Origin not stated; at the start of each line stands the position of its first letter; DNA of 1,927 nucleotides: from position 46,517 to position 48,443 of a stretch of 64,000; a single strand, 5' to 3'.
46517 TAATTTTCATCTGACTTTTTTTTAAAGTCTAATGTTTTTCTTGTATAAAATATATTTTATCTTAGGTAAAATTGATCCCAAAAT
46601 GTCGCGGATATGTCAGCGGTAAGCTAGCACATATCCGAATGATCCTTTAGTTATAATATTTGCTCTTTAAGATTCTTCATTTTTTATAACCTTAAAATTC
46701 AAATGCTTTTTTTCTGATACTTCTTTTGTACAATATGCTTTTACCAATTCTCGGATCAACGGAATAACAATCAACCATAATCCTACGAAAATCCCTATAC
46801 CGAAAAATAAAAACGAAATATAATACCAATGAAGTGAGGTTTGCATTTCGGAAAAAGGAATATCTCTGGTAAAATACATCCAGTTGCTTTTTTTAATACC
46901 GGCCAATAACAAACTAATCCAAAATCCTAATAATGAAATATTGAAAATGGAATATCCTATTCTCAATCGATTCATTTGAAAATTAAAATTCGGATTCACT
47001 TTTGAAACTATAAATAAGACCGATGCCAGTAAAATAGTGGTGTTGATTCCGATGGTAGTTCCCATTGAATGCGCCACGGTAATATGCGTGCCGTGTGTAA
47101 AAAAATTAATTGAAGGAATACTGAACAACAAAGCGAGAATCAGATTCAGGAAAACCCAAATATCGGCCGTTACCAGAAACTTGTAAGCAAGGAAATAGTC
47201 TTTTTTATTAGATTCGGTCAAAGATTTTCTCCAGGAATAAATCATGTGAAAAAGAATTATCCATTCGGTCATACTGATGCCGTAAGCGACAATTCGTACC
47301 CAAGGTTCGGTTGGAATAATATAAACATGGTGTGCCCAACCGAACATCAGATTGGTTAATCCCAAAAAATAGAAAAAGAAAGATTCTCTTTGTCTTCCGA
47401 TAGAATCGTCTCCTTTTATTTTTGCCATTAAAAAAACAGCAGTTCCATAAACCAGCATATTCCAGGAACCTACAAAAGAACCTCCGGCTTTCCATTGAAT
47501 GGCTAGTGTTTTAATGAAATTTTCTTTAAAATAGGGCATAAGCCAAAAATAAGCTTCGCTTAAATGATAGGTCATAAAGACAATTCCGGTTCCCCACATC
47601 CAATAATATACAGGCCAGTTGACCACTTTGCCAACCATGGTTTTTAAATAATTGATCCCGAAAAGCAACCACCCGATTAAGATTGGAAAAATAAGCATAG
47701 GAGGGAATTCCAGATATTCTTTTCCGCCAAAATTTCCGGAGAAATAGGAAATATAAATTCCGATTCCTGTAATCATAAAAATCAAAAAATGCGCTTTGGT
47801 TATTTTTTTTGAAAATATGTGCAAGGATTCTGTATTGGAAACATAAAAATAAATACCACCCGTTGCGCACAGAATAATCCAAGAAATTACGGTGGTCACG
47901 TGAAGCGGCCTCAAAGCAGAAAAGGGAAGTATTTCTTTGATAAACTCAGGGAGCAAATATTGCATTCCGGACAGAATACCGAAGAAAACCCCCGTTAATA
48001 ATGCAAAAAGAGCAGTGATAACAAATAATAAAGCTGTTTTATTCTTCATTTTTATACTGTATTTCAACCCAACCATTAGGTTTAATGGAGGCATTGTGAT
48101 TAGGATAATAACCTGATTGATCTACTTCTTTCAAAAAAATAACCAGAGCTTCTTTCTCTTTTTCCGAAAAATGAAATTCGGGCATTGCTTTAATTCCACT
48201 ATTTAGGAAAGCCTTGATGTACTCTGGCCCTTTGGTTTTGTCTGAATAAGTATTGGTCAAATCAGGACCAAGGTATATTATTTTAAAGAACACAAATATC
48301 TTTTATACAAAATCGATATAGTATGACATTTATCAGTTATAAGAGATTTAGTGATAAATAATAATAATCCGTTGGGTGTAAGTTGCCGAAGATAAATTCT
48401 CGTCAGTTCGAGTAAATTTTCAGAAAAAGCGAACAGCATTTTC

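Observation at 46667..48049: Second NorB-like heme-copper protein with a rewired active site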

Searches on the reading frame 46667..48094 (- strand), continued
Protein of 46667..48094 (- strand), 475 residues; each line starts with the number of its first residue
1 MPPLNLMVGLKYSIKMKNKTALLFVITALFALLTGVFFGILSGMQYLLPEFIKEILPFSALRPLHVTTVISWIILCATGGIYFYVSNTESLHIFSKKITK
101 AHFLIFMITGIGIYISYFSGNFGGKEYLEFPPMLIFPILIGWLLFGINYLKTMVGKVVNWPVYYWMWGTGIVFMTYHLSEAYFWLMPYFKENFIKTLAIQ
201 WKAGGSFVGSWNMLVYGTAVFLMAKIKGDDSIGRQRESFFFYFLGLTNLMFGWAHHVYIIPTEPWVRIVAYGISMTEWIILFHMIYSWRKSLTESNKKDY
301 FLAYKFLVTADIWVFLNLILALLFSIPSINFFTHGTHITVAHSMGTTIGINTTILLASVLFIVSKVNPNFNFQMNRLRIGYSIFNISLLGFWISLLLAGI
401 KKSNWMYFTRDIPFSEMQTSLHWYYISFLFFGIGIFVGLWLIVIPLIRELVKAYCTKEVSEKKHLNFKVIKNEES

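Call 54: search_protein_families(library=pfam, proteins=[L002:7648-9456:-, L054:7346-9403:-, L006:15068-15655:+, L076:19841-20215:-, L070:5170-5607:+, L041:17349-17813:+, L057:11332-12261:+, L020:12270-13805:+], max_evalue=0.001)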
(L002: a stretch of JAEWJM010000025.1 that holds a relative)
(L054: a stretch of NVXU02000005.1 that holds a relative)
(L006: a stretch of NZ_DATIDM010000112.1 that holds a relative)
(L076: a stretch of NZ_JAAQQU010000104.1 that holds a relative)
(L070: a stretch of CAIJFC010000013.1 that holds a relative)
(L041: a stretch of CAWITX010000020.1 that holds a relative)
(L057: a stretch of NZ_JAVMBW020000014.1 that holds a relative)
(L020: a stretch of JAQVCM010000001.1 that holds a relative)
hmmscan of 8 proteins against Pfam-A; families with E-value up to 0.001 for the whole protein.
L002:7648-9456:- (602 aa): 0 families

L054:7346-9403:- (685 aa): 4 families
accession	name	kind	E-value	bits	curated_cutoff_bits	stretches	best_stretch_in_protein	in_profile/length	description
PF13549.11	ATP-grasp_5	-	8.5e-50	169.6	27.6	1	477-683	5-221/221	ATP-grasp domain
PF13607.11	Succ_CoA_lig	-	1.4e-32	112.8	27.4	1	154-294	3-138/138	Succinyl-CoA ligase like flavodoxin domain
PF13380.12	CoA_binding_2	-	1.3e-19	71.2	22.8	1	10-136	1-115/116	CoA binding domain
PF02629.25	CoA_binding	-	1.2e-05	26.4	22.3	1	9-96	3-94/97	CoA binding domain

L006:15068-15655:+ (195 aa): 3 families
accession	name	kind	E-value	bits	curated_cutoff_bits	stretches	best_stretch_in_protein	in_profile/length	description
PF00027.35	cNMP_binding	-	1.9e-20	73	27.5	1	16-103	2-89/89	Cyclic nucleotide-binding domain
PF13545.12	HTH_Crp_2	-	3.4e-07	30.6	27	1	150-190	16-56/70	Crp-like helix-turn-helix domain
PF00325.26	Crp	-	1.3e-05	25.2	21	1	158-180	4-26/32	Bacterial regulatory proteins, crp family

L076:19841-20215:- (124 aa): 1 family
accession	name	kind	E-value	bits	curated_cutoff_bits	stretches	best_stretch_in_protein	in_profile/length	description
PF01152.27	Bac_globin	-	1.3e-05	25.8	21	1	9-116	10-117/121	Bacterial-like globin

L070:5170-5607:+ (145 aa): 1 family
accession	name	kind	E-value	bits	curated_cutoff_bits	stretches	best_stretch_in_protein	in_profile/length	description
PF02566.24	OsmC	-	6.9e-16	58.9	27.5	1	45-137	6-97/100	OsmC-like protein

L041:17349-17813:+ (154 aa): 1 family
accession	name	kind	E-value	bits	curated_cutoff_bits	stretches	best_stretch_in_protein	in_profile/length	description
PF01814.28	Hemerythrin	-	3.8e-11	44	25.3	1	37-95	31-89/127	Hemerythrin HHE cation binding domain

L057:11332-12261:+ (309 aa): 1 family
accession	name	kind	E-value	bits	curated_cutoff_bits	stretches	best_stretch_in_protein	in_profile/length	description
PF02445.21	NadA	-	2.2e-122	408.3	27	1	6-305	2-295/295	Quinolinate synthetase A protein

L020:12270-13805:+ (511 aa): 4 families
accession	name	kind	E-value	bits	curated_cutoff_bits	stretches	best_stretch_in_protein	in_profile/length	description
PF00890.30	FAD_binding_2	-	1e-94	318.5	20.4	1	7-381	3-414/414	FAD binding domain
PF07992.20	Pyr_redox_2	-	3.2e-09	37.1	26.1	0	5-194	2-109/291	Pyridine nucleotide-disulphide oxidoreductase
PF02910.25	Succ_DH_flav_C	-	4.6e-07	30.3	20.8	1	433-511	2-86/130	Fumarate reductase flavoprotein C-term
PF03486.20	HI0933_like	-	2.3e-05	24.4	50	0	60-365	30-219/244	HI0933-like protein Rossmann domain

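Call 55: predict_structure(alignment_id=A1)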
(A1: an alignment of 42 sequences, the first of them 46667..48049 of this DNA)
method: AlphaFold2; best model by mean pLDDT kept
length: 460 residues; sequences in the alignment: 42
mean_pLDDT: 82.5   pTM: 0.87
mean pLDDT of the five models: 82.5, 82.4, 81.9, 81.1, 80.8
residues with pLDDT >= 90: 211; 70-90: 159; 50-70: 66; < 50: 24
segments of 3 or more residues with pLDDT < 50: 182-186, 444-460
pLDDT, mean of each block of 10 residues (from residue 1): 85 96 88 70 75 90 96 90 95 90 72 69 93 92 89 92 72 56 50 82 96 92 92 68 60 77 90 93 92 92 79 63 72 91 96 89 95 93 84 80 86 95 97 94 45 42
secondary structure, 60 per line:
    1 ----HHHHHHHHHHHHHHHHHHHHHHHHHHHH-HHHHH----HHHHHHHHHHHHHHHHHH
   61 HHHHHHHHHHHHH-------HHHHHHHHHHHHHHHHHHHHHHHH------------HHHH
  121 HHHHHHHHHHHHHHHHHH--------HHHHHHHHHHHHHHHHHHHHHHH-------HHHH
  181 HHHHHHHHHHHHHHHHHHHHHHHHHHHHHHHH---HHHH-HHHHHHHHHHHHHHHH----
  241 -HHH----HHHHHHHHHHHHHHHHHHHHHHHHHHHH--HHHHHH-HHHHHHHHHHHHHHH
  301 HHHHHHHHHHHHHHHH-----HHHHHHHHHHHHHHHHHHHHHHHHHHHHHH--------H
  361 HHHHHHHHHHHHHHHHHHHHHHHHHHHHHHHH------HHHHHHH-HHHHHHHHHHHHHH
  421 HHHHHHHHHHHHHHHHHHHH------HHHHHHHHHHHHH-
elements in order: H5-32 H34-38 H43-73 H81-104 H117-138 H147-169 H177-212 H216-219 H221-236 H249-276 H279-284 H286-316 H322-351 H360-392 H399-405 H407-440 H447-459

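Call 57: fold_search(model_id=the predicted structure, library=pdb)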
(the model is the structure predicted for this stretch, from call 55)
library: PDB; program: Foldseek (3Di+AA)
matches with E <= 10: 300; with E <= 0.001: 36
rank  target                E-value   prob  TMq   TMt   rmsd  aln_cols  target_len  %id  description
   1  4xyd_A                2.9e-12  1.00  0.80  0.83   3.4       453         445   20  Nitric oxide reductase from Roseobacter denitrificans (RdNOR) (released 2016-05-25)
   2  3o0r_B                6.6e-11  1.00  0.77  0.79   3.9       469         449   17  Crystal structure of nitric oxide reductase from Pseudomonas aeruginosa in complex with antibody fragment (released 2010-12-29)
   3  8smr_E                1.8e-09  1.00  0.79  0.78   4.1       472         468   20  cytochrome bc1-cbb3 supercomplex from Pseudomonas aeruginosa (released 2023-10-11)
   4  9g6b_A                2.4e-09  1.00  0.80  0.79   4.2       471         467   19  cbb3-2 NOH complex (released 2026-01-28)
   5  3mk7_A                2.7e-09  1.00  0.80  0.79   3.8       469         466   18  The structure of CBB3 cytochrome oxidase (released 2010-08-04)
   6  3mk7_D                3.3e-09  1.00  0.81  0.81   3.7       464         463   18  The structure of CBB3 cytochrome oxidase (released 2010-08-04)
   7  3mk7_G                5.4e-09  1.00  0.82  0.81   3.7       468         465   18  The structure of CBB3 cytochrome oxidase (released 2010-08-04)
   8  6xkw_n                1.6e-08  1.00  0.79  0.78   3.9       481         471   16  R. capsulatus CIII2CIV bipartite super-complex (SC-2A) with CcoH/cy (released 2020-12-30)
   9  9g83_t                3.8e-07  1.00  0.81  0.79   3.8       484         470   15  Respiratory supercomplex CI1-CIII2-CIV2-(cbb3)1 from alphaproteobacterium (released 2026-02-04)
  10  6qq6_A                8.6e-07  1.00  0.73  0.47   4.5       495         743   13  Cryo-EM structure of dimeric quinol dependent nitric oxide reductase (qNOR) Val495Ala mutant from Alcaligenes xylosoxi (released 2019-09-11)
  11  8zgo                  1.3e-06  1.00  0.73  0.47   5.1       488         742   15  CryoEM structure of monomeric quinol dependent nitric oxide reductase from Neisseria meningitidis (released 2025-05-14)
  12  6l3h_A                3.3e-06  1.00  0.75  0.48   4.5       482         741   16  Cryo-EM structure of dimeric quinol dependent Nitric Oxide Reductase (qNOR) from the pathogen Neisseria meninigitidis (released 2020-04-01)
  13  9fq8_4Q               5.1e-06  1.00  0.69  0.69   4.8       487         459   14  Perkinsus marinus Respiratory complex CIV (released 2025-06-25)
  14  4gp8_A                3.3e-05  1.00  0.68  0.60   8.0       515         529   14  Structure of Recombinant Cytochrome ba3 Oxidase mutant Y133W+T231F from Thermus thermophilus (released 2013-01-16)
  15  8c8q_A                5.3e-05  1.00  0.70  0.61   6.3       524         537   13  Cytochrome c oxidase from Schizosaccharomyces pombe (released 2023-03-01)
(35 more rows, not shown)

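Call 58: list_cluster_members(proteins=[P0121, P0122, P0125, P0128, P0133, P0144, P0164, P0185, P0212, P0264])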
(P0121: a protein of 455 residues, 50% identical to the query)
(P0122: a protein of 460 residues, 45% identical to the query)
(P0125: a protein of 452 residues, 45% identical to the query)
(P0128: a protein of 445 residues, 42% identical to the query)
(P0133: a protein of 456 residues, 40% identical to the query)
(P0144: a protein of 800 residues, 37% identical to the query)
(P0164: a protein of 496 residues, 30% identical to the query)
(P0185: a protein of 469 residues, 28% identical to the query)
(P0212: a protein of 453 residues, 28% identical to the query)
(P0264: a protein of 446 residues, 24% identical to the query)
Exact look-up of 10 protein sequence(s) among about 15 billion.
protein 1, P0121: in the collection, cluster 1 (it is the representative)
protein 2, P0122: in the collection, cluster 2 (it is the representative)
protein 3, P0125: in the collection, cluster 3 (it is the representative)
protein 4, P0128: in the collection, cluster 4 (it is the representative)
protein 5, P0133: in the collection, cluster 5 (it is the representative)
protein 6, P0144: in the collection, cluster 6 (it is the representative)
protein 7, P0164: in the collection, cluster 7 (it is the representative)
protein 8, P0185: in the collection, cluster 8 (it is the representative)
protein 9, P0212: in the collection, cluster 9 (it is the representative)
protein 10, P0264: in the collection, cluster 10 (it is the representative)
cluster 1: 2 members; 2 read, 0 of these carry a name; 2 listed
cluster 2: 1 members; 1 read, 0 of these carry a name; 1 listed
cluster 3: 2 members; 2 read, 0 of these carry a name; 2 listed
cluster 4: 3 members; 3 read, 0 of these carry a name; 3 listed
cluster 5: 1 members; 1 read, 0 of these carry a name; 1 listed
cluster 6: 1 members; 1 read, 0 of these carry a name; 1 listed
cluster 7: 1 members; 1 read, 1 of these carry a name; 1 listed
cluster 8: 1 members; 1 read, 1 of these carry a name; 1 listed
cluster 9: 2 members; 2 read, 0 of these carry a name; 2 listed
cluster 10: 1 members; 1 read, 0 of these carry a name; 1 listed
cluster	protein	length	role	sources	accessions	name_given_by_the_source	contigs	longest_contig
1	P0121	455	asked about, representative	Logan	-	-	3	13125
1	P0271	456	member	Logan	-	-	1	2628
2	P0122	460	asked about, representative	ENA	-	-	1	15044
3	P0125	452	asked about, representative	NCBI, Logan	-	-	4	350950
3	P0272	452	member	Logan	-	-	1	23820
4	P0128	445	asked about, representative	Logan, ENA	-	-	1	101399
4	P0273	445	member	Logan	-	-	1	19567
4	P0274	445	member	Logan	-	-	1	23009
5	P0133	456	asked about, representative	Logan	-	-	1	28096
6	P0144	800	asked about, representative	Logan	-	-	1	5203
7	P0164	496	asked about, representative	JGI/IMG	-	nitric oxide reductase subunit B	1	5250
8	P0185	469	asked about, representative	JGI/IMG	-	nitric oxide reductase subunit B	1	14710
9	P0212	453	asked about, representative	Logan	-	-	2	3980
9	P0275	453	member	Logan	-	-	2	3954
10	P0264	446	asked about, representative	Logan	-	-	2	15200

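Call 59: find_encoding_contigs(protein=P0125, flank=8000, max_places=2)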
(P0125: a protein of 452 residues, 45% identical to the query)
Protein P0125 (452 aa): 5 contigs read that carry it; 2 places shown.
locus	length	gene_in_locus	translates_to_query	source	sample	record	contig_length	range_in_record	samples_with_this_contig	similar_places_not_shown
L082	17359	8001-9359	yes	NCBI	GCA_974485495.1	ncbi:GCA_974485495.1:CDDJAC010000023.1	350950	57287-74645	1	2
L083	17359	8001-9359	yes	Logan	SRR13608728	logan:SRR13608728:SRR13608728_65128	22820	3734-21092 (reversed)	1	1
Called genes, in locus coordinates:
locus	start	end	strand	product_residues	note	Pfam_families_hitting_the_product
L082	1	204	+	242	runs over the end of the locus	PF00005:ABC_tran, PF02463:SMC_N (faint), PF13304:AAA_21 (weak)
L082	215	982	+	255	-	PF12679:ABC2_membrane_2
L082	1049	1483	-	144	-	PF02469:Fasciclin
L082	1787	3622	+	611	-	-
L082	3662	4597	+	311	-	PF02445:NadA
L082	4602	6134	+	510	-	PF00890:FAD_binding_2, PF01266:DAO (weak)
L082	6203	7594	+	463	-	PF01212:Beta_elim_lyase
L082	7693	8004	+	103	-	PF13442:Cytochrome_CBB3, PF00034:Cytochrom_C (weak)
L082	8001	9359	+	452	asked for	PF00115:COX1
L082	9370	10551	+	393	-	PF01619:Pro_dh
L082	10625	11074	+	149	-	PF02082:Rrf2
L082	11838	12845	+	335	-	PF03150:CCP_MauG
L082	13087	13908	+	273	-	PF04055:Radical_SAM (weak), PF13186:SPASM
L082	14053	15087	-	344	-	-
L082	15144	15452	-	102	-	PF01883:FeS_assembly_P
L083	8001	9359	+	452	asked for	PF00115:COX1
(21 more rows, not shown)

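Call 60: find_encoding_contigs(protein=P0264, flank=8000, max_places=2)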
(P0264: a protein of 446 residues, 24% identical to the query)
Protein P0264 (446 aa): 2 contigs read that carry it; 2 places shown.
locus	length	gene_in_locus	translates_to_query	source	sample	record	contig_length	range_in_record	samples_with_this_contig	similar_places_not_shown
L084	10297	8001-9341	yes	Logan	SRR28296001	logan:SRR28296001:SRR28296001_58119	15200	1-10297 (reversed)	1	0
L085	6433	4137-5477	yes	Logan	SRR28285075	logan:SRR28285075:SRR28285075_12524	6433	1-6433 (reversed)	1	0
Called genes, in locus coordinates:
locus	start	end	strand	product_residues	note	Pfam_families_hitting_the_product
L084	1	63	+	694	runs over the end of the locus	PF00111:Fer2 (weak), PF17650:RACo_linker, PF17651:Raco_middle, PF14574:RACo_C_ter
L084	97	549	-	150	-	PF00293:NUDIX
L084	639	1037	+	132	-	PF00171:Aldedh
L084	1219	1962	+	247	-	PF07556:DUF1538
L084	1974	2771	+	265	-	PF07556:DUF1538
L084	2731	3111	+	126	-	PF00543:P-II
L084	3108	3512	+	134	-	PF00571:CBS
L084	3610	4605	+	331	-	PF01136:Peptidase_U32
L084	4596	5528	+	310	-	PF01136:Peptidase_U32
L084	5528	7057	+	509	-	PF20695:UbiD_N, PF01977:UbiD, PF20696:UbiD_C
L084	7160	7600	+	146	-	PF02036:SCP2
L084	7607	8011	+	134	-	PF00034:Cytochrom_C (weak), PF13442:Cytochrome_CBB3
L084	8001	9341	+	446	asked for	PF00115:COX1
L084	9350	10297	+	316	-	?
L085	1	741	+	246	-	?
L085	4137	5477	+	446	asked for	PF00115:COX1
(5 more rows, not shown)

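Call 69: search_protein_families(library=ncbifam, proteins=[L002:7648-9456:-, L081:141-578:+, L007:13828-14901:+, L084:7607-8011:+, L084:9350-10297:+], max_evalue=0.01)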
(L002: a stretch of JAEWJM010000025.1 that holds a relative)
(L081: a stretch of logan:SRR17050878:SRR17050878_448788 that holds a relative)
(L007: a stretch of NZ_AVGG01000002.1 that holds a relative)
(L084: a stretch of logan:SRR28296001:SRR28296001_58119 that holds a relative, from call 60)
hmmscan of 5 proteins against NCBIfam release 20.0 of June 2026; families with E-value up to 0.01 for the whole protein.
L002:7648-9456:- (602 aa): 0 families

L081:141-578:+ (145 aa): 8 families
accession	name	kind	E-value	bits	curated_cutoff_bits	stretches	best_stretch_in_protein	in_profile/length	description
NF040971.1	cytc_ExtS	equivalog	1e-09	38.1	100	1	30-115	64-147/262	selenite/tellurite reduction operon c-type cytochrome lipoprotein ExtS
NF045773.1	cytochro_C550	exception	1.4e-07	31.4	125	1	14-116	19-117/118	cytochrome c550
NF045774.1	cytochro_C551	exception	9.7e-07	28.7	118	1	40-117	35-108/110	cytochrome c551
TIGR02603.1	CxxCH_TIGR02603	domain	2.5e-06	27.6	68.15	1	46-83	5-41/134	putative heme-binding domain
NF050122.1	bc1_QcrC_actin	exception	2.2e-05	23.9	200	1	42-121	134-214/253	cytochrome bc1 complex diheme cytochrome c subunit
TIGR04485.1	thiosulf_SoxX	equivalog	0.0002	22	61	1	53-93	2-45/78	sulfur oxidation c-type cytochrome SoxX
NF052248.1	SorU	equivalog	0.00027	21.1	100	1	53-112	10-69/72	SorU family sulfite dehydrogenase c-type cytochrome subunit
TIGR04494.1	c550_PedF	equivalog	0.0021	18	122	1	40-95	46-100/133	cytochrome c-550 PedF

L007:13828-14901:+ (357 aa): 1 family
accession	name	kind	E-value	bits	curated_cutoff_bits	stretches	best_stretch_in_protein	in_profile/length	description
TIGR01667.1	YCCS_YHFK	subfamily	0.00026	19.3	467.8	1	198-338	393-527/701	YccS/YhfK family putative transporter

L084:7607-8011:+ (134 aa): 8 families
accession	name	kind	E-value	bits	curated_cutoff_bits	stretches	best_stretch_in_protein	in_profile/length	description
NF045774.1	cytochro_C551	exception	4.4e-08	33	118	1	44-111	42-107/110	cytochrome c551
NF045773.1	cytochro_C550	exception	6.7e-08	32.5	125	1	48-111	55-117/118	cytochrome c550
TIGR04485.1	thiosulf_SoxX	equivalog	1.8e-05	25.4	61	1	51-88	3-44/78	sulfur oxidation c-type cytochrome SoxX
TIGR02603.1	CxxCH_TIGR02603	domain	5.2e-05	23.3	68.15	1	51-82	12-43/134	putative heme-binding domain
NF040971.1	cytc_ExtS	equivalog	5.7e-05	22.5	100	1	44-110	81-147/262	selenite/tellurite reduction operon c-type cytochrome lipoprotein ExtS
NF011055.0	PRK14487.1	subfamily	0.00098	18.7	218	0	20-58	35-73/212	cbb3-type cytochrome c oxidase subunit II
NF050122.1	bc1_QcrC_actin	exception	0.0021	17.4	200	1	43-114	138-212/253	cytochrome bc1 complex diheme cytochrome c subunit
TIGR00782.1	ccoP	equivalog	0.0026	17.1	179.95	1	38-113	200-281/285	cytochrome-c oxidase, cbb3-type subunit III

L084:9350-10297:+ (316 aa): 0 families

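Call 70: search_solved_structures(query=L002:7648-9456:-, max_evalue=1)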
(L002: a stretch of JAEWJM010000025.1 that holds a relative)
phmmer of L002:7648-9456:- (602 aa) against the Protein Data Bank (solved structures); distinct sequences matched with E-value up to 1: 0.

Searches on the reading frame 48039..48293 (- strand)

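Call 6: search_protein_families(library=pfam, proteins=[window:48039-48293:-], max_evalue=0.01)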
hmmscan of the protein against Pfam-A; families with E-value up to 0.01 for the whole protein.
window:48039-48293:- (84 aa): 1 family
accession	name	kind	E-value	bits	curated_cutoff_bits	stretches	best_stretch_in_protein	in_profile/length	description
PF13442.11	Cytochrome_CBB3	-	1.5e-05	25.6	27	1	9-54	24-68/68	Cytochrome C oxidase, cbb3-type, subunit III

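Call 7: search_protein_families(library=ncbifam, proteins=[window:48039-48293:-], max_evalue=0.01)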
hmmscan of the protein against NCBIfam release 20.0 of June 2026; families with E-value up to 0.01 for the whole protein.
window:48039-48293:- (84 aa): 1 family
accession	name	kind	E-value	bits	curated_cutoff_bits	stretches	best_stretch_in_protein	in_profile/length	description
NF040971.1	cytc_ExtS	equivalog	0.005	16.1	100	1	17-55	110-148/262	selenite/tellurite reduction operon c-type cytochrome lipoprotein ExtS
